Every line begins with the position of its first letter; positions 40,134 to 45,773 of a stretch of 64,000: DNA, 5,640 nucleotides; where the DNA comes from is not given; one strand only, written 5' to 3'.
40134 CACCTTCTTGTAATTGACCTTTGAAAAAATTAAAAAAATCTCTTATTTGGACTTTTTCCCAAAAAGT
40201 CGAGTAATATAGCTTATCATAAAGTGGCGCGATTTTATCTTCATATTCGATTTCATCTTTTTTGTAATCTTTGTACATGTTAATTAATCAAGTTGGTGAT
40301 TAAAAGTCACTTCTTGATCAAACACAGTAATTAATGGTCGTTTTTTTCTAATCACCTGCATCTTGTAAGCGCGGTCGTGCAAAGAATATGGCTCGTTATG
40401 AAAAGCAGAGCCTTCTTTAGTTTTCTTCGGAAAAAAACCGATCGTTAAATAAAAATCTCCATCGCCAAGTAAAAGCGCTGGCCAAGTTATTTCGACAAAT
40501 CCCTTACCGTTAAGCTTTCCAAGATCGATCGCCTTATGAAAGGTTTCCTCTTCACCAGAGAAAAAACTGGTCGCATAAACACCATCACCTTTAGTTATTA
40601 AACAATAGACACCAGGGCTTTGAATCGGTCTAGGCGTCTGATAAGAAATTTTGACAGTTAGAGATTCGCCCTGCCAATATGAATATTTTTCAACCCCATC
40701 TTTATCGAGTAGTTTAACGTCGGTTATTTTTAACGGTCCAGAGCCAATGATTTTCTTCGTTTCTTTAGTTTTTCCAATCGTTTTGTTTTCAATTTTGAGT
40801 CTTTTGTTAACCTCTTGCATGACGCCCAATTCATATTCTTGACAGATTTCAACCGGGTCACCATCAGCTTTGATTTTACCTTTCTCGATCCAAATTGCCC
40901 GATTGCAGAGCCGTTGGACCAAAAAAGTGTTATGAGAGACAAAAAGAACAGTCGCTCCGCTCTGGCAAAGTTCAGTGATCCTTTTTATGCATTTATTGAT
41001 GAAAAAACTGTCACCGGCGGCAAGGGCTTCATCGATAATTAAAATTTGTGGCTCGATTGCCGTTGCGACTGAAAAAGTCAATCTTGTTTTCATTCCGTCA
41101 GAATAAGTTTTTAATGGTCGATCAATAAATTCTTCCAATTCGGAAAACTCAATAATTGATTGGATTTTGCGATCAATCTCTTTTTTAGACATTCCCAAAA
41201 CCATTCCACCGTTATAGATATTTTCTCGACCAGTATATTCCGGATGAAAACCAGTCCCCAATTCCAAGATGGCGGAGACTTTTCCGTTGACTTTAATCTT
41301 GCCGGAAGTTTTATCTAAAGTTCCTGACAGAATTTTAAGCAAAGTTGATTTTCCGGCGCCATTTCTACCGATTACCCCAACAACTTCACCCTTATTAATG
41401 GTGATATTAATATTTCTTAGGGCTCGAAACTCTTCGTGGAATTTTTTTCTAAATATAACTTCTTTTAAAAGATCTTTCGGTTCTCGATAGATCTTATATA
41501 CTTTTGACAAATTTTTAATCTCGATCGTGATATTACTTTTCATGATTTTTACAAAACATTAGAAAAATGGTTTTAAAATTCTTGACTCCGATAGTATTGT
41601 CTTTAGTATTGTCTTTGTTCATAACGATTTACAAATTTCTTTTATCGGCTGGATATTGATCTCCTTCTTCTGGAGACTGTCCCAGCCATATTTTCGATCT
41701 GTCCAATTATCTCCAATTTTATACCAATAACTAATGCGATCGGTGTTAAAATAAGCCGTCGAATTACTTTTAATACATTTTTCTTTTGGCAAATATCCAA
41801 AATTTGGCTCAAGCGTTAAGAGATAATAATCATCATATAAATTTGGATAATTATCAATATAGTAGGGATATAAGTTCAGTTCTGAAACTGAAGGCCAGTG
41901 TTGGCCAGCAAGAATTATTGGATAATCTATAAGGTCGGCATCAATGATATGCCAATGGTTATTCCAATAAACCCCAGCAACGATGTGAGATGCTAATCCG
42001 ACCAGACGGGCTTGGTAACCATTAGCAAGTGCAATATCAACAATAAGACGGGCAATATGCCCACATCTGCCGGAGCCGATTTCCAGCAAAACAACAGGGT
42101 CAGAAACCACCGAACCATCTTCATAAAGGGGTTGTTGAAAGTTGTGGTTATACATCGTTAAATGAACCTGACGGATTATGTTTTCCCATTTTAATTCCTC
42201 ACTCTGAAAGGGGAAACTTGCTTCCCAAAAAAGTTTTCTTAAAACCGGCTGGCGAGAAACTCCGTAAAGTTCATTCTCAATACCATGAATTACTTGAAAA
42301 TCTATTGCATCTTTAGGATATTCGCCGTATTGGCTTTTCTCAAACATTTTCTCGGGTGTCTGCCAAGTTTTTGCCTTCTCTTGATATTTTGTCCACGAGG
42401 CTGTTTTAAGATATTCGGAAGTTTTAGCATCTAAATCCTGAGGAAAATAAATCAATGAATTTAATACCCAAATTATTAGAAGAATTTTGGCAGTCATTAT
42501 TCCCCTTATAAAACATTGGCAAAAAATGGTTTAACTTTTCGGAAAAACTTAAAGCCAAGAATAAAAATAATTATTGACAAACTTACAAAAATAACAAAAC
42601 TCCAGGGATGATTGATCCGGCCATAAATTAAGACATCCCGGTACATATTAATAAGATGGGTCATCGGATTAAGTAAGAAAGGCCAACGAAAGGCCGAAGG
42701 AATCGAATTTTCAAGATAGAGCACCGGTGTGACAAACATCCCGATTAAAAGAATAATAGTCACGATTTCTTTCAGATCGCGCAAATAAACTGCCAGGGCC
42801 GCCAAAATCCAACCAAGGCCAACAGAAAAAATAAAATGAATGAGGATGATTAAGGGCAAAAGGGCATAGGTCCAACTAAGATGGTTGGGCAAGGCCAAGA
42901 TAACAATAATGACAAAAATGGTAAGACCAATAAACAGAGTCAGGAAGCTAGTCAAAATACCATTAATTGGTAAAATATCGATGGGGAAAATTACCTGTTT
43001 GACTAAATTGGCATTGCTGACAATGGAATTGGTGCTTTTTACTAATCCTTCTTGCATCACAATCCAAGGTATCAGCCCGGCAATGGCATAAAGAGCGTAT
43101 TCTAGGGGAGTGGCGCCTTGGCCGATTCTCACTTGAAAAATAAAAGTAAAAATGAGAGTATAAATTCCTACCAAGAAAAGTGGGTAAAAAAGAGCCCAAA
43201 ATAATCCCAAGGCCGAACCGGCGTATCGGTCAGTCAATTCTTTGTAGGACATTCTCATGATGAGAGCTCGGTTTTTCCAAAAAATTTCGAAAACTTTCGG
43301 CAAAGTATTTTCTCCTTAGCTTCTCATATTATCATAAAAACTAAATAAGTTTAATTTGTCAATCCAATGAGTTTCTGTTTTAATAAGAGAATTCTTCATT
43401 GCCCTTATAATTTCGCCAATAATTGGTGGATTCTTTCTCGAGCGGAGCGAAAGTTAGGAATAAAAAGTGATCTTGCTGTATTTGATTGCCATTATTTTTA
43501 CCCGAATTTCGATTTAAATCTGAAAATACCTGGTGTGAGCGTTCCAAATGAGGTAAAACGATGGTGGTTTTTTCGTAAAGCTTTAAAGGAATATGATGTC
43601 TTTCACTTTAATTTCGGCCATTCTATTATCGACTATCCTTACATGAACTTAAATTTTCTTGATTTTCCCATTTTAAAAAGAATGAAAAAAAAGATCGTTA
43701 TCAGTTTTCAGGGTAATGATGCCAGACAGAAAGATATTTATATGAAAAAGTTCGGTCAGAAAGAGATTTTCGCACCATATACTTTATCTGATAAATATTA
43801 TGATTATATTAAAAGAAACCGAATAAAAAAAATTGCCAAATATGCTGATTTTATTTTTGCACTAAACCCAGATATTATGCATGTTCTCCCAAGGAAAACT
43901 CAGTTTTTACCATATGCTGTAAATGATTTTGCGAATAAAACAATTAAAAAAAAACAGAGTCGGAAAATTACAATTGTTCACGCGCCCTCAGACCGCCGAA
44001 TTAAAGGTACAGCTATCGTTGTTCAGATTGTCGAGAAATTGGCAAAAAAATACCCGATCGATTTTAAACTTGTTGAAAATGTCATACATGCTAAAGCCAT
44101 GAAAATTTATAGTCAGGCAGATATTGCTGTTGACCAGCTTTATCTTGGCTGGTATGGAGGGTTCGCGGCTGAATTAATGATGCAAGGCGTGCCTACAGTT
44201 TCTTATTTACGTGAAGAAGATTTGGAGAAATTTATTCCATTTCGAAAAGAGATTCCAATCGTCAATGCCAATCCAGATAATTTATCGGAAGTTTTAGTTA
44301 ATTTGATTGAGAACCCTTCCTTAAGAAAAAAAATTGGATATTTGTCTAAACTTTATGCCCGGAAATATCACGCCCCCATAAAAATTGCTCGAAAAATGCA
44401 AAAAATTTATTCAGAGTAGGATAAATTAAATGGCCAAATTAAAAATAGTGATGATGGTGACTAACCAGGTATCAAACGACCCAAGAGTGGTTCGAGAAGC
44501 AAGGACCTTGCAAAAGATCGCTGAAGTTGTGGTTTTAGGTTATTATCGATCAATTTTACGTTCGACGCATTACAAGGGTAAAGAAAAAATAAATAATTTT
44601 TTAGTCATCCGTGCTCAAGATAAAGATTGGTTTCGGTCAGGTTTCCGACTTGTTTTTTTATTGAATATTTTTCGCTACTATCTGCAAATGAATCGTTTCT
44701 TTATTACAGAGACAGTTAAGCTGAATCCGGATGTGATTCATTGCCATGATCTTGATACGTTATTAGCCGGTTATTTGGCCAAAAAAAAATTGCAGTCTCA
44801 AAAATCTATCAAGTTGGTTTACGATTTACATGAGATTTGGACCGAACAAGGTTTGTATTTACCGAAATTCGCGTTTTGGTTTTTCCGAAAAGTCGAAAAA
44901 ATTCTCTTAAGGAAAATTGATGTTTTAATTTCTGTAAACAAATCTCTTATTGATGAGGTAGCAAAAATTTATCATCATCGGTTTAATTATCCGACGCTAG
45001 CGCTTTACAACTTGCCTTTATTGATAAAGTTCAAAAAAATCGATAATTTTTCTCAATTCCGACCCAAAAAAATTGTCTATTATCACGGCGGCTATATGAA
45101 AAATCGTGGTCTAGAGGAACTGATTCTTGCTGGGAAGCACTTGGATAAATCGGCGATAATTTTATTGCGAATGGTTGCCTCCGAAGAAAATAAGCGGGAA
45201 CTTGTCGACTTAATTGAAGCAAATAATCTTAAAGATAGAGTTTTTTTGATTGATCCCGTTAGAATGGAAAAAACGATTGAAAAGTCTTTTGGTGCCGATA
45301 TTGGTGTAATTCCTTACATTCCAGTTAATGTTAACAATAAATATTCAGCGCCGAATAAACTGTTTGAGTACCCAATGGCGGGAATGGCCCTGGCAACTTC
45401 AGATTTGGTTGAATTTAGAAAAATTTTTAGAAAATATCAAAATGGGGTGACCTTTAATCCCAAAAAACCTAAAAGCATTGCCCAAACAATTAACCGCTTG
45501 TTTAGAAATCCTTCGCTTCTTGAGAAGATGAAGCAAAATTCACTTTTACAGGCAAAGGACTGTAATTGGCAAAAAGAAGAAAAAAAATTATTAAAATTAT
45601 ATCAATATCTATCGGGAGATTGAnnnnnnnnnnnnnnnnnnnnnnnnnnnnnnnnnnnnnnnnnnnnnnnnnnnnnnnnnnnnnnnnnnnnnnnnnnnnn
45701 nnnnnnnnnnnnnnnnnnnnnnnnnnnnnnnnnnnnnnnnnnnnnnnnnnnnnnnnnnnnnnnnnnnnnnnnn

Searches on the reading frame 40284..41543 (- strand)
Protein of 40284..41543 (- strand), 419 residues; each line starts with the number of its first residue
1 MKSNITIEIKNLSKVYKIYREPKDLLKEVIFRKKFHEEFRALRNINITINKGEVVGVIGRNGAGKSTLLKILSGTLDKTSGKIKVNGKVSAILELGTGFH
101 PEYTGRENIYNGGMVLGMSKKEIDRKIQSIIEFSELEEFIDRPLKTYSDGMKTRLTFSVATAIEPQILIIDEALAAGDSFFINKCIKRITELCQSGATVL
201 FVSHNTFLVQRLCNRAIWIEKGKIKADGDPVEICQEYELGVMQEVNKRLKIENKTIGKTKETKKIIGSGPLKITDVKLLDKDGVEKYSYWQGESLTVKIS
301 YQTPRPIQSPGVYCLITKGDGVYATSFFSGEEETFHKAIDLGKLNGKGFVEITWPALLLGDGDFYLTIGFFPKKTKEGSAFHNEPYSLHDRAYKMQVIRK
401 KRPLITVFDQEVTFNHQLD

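Call 4: search_protein_families(library=pfam, proteins=[window:40284-41543:-], max_evalue=0.01)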
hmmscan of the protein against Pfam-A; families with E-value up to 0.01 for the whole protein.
window:40284-41543:- (419 aa): 8 families
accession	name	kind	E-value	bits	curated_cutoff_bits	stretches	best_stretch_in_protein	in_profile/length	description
PF00005.33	ABC_tran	-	1e-24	88.2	25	1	42-174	1-136/137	ABC transporter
PF14524.12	Wzt_C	-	7.7e-13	49.1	30.4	1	265-402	4-135/143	Wzt C-terminal domain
PF13304.12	AAA_21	-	0.00019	22.1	27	1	55-73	2-20/304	AAA domain, putative AbiEii toxin, Type IV TA system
PF13175.12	AAA_15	-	0.00064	19.9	32.1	1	39-111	11-55/374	AAA ATPase domain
PF13476.12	AAA_23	-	0.0011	20.1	27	1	38-145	6-126/201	AAA domain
PF13604.12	AAA_30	-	0.0029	17.8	27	0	50-84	16-50/191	AAA domain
PF13555.12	AAA_29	-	0.0056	16.8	27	0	47-69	17-39/61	P-loop containing region of AAA domain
PF03193.22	RsgA_GTPase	-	0.007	16.6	30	0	42-84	97-138/174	RsgA GTPase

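Call 37: search_protein_families(library=ncbifam, proteins=[window:40284-41543:-], max_evalue=1e-10)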
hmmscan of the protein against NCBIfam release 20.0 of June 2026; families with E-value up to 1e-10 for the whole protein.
window:40284-41543:- (419 aa): 161 families (the best 25 are shown)
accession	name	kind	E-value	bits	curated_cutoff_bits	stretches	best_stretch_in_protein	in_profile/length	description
NF010066.0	PRK13546.1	equivalog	3.3e-66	223.4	320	1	4-264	2-260/264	teichoic acids export ABC transporter ATP-binding subunit TagH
NF010065.0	PRK13545.1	equivalog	4.3e-63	213.8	538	1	5-256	3-252/549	teichoic acids export protein ATP-binding subunit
NF050108.1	galactan_ABC_ATP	equivalog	8e-63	211.9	400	1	40-238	43-241/244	galactan export ABC transporter ATP-binding subunit Wzt/RfbE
TIGR01188.1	drrA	subfamily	1.4e-36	126.3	312.45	1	34-247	1-225/302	daunorubicin resistance ABC transporter, ATP-binding protein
TIGR04521.1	ECF_ATPase_2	equivalog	3.2e-33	115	330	2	105-239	102-238/279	energy-coupling factor transporter ATPase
TIGR03740.1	galliderm_ABC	subfamily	7.4e-29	101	309.75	1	33-228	8-206/223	lantibiotic protection ABC transporter ATP-binding subunit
NF010059.0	PRK13536.1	equivalog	9.4e-29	100.2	549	1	37-236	54-264/342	nodulation factor ABC transporter ATP-binding protein NodI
TIGR04520.1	ECF_ATPase_1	equivalog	1.9e-28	99.7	315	2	116-238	106-228/269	energy-coupling factor transporter ATPase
TIGR01288.1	nodI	equivalog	1.9e-28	99.4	424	1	42-236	20-225/303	nodulation factor ABC transporter ATP-binding protein NodI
NF010170.0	PRK13651.1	equivalog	2.3e-28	99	432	1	104-242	122-261/308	cobalt transporter ATP-binding subunit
NF010157.0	PRK13636.1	equivalog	9.7e-28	97.1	463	2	108-250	103-244/285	cobalt transporter ATP-binding subunit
NF010060.0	PRK13537.1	equivalog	1.1e-27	96.7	521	1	32-235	22-235/314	nodulation factor ABC transporter ATP-binding protein NodI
TIGR01166.1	cbiO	subfamily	2.3e-27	95.7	211.8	2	35-88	1-54/190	cobalt ABC transporter, ATP-binding protein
NF010158.0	PRK13637.1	equivalog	9.5e-27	93.8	390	1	30-238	11-237/287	energy-coupling factor transporter ATPase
NF010068.0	PRK13548.1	equivalog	1.3e-26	93.3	261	1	40-241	19-238/261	heme ABC transporter ATP-binding protein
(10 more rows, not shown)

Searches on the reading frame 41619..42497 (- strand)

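Call 10: search_protein_families(library=pfam, proteins=[window:41619-42497:-], max_evalue=0.001)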
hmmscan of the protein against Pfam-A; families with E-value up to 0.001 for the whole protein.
window:41619-42497:- (292 aa): 1 family
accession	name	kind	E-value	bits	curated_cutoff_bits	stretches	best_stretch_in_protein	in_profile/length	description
PF01841.26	Transglut_core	-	1.4e-05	25.7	23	1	124-187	33-108/108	Transglutaminase-like superfamily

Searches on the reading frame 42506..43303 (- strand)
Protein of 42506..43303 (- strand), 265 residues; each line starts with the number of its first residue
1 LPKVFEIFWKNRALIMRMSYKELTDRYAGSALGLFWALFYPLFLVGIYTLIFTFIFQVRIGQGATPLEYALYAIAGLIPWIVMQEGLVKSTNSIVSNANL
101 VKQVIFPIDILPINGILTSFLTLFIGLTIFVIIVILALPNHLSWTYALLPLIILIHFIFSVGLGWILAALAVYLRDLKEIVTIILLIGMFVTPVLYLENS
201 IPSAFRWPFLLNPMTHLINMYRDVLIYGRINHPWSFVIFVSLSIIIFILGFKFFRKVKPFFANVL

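Call 4: search_protein_families(library=pfam, proteins=[window:42506-43303:-], max_evalue=0.01)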
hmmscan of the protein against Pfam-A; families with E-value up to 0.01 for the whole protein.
window:42506-43303:- (265 aa): 2 families
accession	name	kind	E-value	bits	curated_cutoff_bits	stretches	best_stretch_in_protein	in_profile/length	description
PF01061.29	ABC2_membrane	-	7.3e-15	55.5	26.9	1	16-225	4-210/211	ABC-2 type transporter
PF12698.13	ABC2_membrane_3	-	0.0012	18.4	31.6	1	66-250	156-345/347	ABC-2 family transporter protein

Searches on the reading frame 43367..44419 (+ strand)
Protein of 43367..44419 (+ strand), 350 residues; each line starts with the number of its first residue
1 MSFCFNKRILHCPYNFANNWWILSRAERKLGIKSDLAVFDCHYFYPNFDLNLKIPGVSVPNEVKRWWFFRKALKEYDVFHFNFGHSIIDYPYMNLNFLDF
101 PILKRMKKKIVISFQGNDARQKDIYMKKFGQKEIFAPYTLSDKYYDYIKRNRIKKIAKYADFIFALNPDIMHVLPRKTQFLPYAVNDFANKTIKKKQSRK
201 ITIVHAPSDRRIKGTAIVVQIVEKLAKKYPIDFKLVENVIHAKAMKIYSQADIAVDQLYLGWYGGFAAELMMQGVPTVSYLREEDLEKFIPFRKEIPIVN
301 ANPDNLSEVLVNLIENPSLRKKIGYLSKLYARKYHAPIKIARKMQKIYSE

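Call 4: search_protein_families(library=pfam, proteins=[window:43367-44419:+], max_evalue=0.01)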
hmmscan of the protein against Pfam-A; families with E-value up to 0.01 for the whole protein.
window:43367-44419:+ (350 aa): 0 families

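Call 13: search_protein_families(library=ncbifam, proteins=[window:43367-44419:+], max_evalue=0.01)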
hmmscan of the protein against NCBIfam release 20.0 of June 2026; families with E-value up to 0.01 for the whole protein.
window:43367-44419:+ (350 aa): 0 families

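Call 73: find_homologous_proteins(query=window:43367-44419:+, max_evalue=1e-10)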
Query window:43367-44419:+ (350 aa): 292 proteins with E <= 1e-10 among 1854 candidates; the best 120 are listed.
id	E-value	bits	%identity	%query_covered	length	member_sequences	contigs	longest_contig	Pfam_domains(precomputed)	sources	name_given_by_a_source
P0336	8.1e-235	796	100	100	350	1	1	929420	-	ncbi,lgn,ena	-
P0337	1.1e-123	431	57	98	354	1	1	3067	-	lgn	-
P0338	5.0e-122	426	56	98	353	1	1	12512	-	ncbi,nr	ncbi:MAG: hypothetical protein HW405_220 [Candidatus Berkelbacteria bacterium]|nr:hypothetical prote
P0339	4.0e-121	423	55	98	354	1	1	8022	PF13524.13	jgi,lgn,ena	-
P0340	1.4e-118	414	54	98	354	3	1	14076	-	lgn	-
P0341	8.3e-118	412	53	97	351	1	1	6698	PF00534.27,PF13524.13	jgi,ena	-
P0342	4.0e-117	409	55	98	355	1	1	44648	PF00534.27,PF13524.13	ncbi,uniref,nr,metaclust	ncbi:hypothetical protein A2V71_03580 [Candidatus Berkelbacteria bacterium RBG_13_40_8]|uniref:Glyco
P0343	1.2e-115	405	52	98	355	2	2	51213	PF00534.27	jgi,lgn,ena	jgi:glycosyltransferase involved in cell wall biosynthesis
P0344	1.1e-112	395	53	98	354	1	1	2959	-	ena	-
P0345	2.2e-111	391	53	97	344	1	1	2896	PF00534.27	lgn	-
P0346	3.2e-111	390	53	98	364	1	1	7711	-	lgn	-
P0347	1.9e-110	388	53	97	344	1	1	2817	PF00534.27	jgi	-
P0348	1.1e-109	385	50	97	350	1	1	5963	-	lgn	-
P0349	5.5e-109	383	51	97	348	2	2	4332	PF00534.27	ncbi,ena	-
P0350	2.8e-108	380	50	98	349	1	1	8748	PF00534.27,PF13524.13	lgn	-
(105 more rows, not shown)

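Call 79: predict_structure(alignment_id=A3)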
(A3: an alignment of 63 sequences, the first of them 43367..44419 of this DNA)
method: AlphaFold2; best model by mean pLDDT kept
length: 350 residues; sequences in the alignment: 63
mean_pLDDT: 95.5   pTM: 0.92
mean pLDDT of the five models: 95.5, 94.4, 94.3, 93.9, 93.8
residues with pLDDT >= 90: 325; 70-90: 20; 50-70: 5; < 50: 0
segments of 3 or more residues with pLDDT < 50: none
pLDDT, mean of each block of 10 residues (from residue 1): 83 95 97 97 94 96 98 98 97 95 98 97 93 84 97 98 98 98 87 81 97 96 98 97 95 96 96 97 98 98 98 98 98 97 96
secondary structure, 60 per line:
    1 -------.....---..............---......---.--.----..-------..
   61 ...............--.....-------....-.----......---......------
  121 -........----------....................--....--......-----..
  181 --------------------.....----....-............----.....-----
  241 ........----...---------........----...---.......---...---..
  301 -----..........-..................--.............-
elements in order: E8-12 H16-29 E33-38 H59-75 E78-82 H100-105 E109-114 H122-129 H140-159 E162-165 H168-173 E201-205 H210-213 H215-226 E231-235 H241-248 E253-255 H265-272 E277-279 H283-289 H306-315 H317-334 H337-349

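Call 81: fold_search(model_id=the predicted structure, library=pdb)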
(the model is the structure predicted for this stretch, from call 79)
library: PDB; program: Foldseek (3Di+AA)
matches with E <= 10: 1545; with E <= 0.001: 218
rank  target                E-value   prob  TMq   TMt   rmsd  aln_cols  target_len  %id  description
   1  2bis_A                1.0e-11  1.00  0.61  0.50   9.6       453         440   14  Structure of glycogen synthase from Pyrococcus abyssi (released 2005-11-28)
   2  5d00_B                2.2e-11  1.00  0.67  0.65   6.6       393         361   13  Crystal structure of BshA from B. subtilis complexed with N-acetylglucosaminyl-malate and UMP (released 2016-09-07)
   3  5d01_B                2.4e-11  1.00  0.67  0.65   6.7       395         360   13  Crystal structure of BshA from B. subtilis complexed with N-acetylglucosaminyl-malate (released 2016-09-07)
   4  3fro_A                2.6e-11  1.00  0.62  0.51   9.2       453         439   14  Crystal structure of Pyrococcus abyssi glycogen synthase with open and closed conformations (released 2010-01-12)
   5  3l01_A                3.3e-11  1.00  0.61  0.52   9.5       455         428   14  Crystal structure of monomeric glycogen synthase from Pyrococcus abyssi (released 2010-12-29)
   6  7qsg_A                4.7e-11  1.00  0.62  0.58   6.9       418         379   13  Methylmannose polysaccharide mannosyltransferase from M. hassiacum (released 2023-01-25)
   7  3mbo_B                7.0e-11  1.00  0.70  0.66   6.2       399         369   13  Crystal Structure of the Glycosyltransferase BaBshA bound with UDP and L-malate (released 2010-09-29)
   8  5d01_A                8.7e-11  1.00  0.66  0.65   6.6       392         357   12  Crystal structure of BshA from B. subtilis complexed with N-acetylglucosaminyl-malate (released 2016-09-07)
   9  2x6q_A                1.1e-10  1.00  0.60  0.52   7.4       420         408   13  Crystal structure of trehalose synthase TreT from P.horikoshi (released 2010-10-13)
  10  3c4q_A                1.5e-10  1.00  0.66  0.60   5.5       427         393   11  Structure of the retaining glycosyltransferase MshA : The first step in mycothiol biosynthesis. Organism : Corynebacte (released 2008-04-01)
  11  2xa1_B                1.5e-10  1.00  0.60  0.53   7.3       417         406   13  Crystal structure of trehalose synthase TreT from P.horikoshii (Seleno derivative) (released 2010-10-13)
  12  2xa1_A                1.6e-10  1.00  0.60  0.53   7.2       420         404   13  Crystal structure of trehalose synthase TreT from P.horikoshii (Seleno derivative) (released 2010-10-13)
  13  3mbo_A                1.8e-10  1.00  0.71  0.67   5.5       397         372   12  Crystal Structure of the Glycosyltransferase BaBshA bound with UDP and L-malate (released 2010-09-29)
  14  2x6q_B                1.8e-10  1.00  0.60  0.52   7.4       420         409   13  Crystal structure of trehalose synthase TreT from P.horikoshi (released 2010-10-13)
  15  3c48_A                1.9e-10  1.00  0.41  0.37  11.2       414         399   11  Structure of the retaining glycosyltransferase MshA: The first step in mycothiol biosynthesis. Organism: Corynebacteri (released 2008-03-25)
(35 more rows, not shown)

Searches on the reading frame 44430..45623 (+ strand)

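Call 10: search_protein_families(library=pfam, proteins=[window:44430-45623:+], max_evalue=0.001)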
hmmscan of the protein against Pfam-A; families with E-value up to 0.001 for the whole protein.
window:44430-45623:+ (397 aa): 5 families
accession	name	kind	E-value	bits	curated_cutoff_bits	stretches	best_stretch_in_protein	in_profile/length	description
PF00534.26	Glycos_transf_1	-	1.1e-11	45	26.4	1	211-371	13-169/172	Glycosyl transferases group 1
PF13439.12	Glyco_transf_4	-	2.1e-10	41.3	28.5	1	76-182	49-153/170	Glycosyltransferase Family 4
PF13692.12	Glyco_trans_1_4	-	7.1e-09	36.5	27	1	214-360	2-142/142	Glycosyl transferases group 1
PF13579.12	Glyco_trans_4_4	-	1.5e-07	32.3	29.7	1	81-177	57-142/158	Glycosyl transferase 4-like domain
PF08323.17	Glyco_transf_5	-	7.9e-05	22.9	22.7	1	96-136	125-168/239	Starch synthase catalytic domain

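Call 13: search_protein_families(library=ncbifam, proteins=[window:44430-45623:+], max_evalue=0.01)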
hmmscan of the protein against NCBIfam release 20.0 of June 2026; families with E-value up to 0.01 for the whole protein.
window:44430-45623:+ (397 aa): 11 families
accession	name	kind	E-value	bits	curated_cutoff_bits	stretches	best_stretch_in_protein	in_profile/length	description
TIGR04063.1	stp3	hypoth_equivalog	1.3e-11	44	442.05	1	93-394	86-395/397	TIGR04063 family PEP-CTERM/XrtA system glycosyltransferase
TIGR02095.1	glgA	subfamily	2.2e-07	29.9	328.45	1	94-143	124-173/477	glycogen/starch synthase, ADP-glucose type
NF001899.0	PRK00654.1-2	equivalog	1.9e-05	23.3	459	1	333-394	413-475/478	glycogen synthase GlgA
NF001898.0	PRK00654.1-1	equivalog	3.5e-05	22.6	603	1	85-145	111-173/477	glycogen synthase GlgA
NF001905.0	PRK00654.2-4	subfamily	6.1e-05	21.8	560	1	28-141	56-172/489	glycogen synthase GlgA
TIGR02149.1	glgA_Coryne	subfamily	7.1e-05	22.1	302.4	1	99-392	83-388/391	glycogen synthase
NF047684.1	TeichurnBiosyTuaC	equivalog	0.0022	17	550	1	95-392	104-387/391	teichuronic acid biosynthesis protein TuaC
NF001903.0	PRK00654.2-2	equivalog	0.0022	16.7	616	0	92-126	123-157/482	glycogen synthase GlgA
NF007640.0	PRK10307.1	subfamily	0.0057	15.6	276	0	212-376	228-388/411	WcaI family glycosyltransferase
TIGR03449.1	mycothiol_MshA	equivalog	0.0061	15.5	462.5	0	257-392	272-401/406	D-inositol-3-phosphate glycosyltransferase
NF010699.0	PRK14099.1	equivalog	0.0071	14.9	762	0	338-394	422-479/485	glycogen synthase GlgA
